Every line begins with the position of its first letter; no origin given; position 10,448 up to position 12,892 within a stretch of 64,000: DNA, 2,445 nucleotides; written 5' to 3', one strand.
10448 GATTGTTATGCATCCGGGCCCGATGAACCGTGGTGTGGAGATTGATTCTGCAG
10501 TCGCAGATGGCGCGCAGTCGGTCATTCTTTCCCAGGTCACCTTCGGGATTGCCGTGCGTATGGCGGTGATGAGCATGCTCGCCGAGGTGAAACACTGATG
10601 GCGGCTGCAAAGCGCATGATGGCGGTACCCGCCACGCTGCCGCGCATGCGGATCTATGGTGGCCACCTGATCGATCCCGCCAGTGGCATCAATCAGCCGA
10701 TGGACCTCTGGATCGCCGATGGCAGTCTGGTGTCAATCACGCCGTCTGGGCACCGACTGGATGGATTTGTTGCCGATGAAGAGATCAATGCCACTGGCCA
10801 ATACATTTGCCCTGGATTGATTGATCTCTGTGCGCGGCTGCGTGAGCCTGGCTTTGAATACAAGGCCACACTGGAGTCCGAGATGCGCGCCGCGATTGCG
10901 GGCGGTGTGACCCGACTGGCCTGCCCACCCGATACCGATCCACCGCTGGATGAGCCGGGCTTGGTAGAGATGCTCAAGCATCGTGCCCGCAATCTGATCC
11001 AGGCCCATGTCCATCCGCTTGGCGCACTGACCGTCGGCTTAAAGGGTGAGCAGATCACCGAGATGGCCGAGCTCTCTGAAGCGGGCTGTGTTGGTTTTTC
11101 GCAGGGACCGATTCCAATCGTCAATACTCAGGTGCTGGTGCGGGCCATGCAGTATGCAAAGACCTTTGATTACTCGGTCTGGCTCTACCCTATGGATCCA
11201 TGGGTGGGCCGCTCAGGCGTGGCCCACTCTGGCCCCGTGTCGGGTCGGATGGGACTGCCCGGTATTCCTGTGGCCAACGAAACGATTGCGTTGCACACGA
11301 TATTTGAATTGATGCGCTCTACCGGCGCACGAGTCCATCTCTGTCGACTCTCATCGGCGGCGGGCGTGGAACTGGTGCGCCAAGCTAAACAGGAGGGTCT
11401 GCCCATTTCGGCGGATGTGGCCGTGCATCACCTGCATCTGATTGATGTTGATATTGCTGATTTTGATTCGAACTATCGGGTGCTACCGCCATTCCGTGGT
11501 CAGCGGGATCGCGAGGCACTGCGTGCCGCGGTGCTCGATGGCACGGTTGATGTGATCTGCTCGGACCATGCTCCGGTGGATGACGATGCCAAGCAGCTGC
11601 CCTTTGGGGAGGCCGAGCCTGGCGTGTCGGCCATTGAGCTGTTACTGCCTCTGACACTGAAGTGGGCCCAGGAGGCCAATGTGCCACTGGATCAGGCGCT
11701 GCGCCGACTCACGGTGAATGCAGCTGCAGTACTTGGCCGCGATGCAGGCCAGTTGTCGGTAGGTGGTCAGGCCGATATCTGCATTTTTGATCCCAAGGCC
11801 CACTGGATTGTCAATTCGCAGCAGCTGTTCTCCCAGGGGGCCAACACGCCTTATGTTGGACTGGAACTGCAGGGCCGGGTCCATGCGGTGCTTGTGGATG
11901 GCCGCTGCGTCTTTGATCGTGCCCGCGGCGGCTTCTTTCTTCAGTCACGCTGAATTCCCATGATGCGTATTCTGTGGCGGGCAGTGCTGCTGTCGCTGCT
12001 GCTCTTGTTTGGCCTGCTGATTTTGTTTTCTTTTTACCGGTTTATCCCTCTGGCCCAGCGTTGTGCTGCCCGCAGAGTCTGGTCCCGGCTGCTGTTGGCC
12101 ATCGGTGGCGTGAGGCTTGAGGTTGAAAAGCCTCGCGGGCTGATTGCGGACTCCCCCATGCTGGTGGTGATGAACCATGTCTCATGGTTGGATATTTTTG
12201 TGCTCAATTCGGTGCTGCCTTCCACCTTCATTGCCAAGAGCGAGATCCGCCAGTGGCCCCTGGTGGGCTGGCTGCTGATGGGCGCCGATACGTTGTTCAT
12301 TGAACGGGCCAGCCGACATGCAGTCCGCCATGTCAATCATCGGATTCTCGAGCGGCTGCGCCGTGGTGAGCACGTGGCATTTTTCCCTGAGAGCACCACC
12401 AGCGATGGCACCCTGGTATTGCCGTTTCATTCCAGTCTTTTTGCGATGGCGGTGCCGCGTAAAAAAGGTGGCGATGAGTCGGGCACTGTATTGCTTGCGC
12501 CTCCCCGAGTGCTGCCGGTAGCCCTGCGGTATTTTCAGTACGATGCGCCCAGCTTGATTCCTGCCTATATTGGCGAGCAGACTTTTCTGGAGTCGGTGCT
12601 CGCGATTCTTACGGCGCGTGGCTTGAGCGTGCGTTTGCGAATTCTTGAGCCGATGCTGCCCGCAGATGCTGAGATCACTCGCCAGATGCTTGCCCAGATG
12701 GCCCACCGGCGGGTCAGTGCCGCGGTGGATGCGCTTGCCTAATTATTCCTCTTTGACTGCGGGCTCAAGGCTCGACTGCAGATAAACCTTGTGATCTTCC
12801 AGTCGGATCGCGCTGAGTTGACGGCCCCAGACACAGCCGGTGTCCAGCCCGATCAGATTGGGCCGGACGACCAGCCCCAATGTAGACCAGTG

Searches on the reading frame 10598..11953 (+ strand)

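Call 80: search_protein_families(library=pfam, proteins=[window:10598-11953:+], max_evalue=0.00001)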
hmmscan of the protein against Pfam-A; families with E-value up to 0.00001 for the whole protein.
window:10598-11953:+ (451 aa): 2 families
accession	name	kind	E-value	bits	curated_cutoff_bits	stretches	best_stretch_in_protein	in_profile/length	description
PF01979.26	Amidohydro_1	-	2e-15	57.3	25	1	260-438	210-345/345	Amidohydrolase family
PF07969.17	Amidohydro_3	-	1.5e-08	35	29.7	1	359-439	404-472/472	Amidohydrolase family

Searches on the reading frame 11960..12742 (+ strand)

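Call 80: search_protein_families(library=pfam, proteins=[window:11960-12742:+], max_evalue=0.00001)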
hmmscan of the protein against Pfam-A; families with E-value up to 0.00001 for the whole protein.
window:11960-12742:+ (260 aa): 1 family
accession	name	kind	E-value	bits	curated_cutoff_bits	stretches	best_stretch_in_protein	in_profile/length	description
PF01553.26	Acyltransferase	-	6.1e-23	81.5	23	1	53-165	2-120/132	Acyltransferase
